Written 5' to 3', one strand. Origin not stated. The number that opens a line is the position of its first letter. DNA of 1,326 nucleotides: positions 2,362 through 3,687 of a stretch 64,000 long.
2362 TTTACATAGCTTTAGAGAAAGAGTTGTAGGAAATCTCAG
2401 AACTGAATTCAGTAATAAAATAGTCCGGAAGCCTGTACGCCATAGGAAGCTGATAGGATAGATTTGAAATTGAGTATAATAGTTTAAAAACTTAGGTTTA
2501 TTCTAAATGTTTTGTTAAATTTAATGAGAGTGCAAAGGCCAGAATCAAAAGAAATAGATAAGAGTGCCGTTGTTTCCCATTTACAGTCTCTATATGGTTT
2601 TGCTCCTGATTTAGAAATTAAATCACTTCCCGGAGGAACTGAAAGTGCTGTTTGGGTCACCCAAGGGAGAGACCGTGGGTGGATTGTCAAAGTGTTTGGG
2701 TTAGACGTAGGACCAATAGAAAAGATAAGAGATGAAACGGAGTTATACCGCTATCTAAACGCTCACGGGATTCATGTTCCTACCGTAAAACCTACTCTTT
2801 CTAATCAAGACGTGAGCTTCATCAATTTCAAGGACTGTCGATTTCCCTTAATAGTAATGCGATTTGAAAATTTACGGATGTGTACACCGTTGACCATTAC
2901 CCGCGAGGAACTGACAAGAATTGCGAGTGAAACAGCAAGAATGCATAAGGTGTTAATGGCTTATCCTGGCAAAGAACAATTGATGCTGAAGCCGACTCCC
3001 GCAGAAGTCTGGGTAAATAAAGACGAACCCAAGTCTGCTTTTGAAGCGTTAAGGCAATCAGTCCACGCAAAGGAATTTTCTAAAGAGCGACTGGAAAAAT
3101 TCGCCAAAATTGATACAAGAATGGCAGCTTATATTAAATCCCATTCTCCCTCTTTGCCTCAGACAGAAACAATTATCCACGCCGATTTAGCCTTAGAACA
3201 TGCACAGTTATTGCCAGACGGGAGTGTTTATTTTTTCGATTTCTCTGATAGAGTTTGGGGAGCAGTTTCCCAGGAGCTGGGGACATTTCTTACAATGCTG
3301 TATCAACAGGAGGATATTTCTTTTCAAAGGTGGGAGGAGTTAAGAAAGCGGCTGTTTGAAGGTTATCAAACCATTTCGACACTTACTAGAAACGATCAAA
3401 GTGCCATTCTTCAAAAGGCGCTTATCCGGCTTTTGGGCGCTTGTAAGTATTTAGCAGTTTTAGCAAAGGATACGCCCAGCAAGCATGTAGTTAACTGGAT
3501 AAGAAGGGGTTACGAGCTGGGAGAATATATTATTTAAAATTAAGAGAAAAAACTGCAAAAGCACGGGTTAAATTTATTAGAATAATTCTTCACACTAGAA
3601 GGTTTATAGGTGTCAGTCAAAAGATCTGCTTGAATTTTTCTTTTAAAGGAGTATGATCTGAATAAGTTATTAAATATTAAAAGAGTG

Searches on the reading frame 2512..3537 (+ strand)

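Call 73: search_protein_families(library=pfam, proteins=[window:2512-3537:+], max_evalue=0.00001)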
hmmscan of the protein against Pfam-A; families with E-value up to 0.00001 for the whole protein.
window:2512-3537:+ (341 aa): 1 family
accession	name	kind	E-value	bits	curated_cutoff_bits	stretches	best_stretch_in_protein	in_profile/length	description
PF01636.29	APH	-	1.2e-17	65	23.2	1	36-286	2-230/239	Phosphotransferase enzyme family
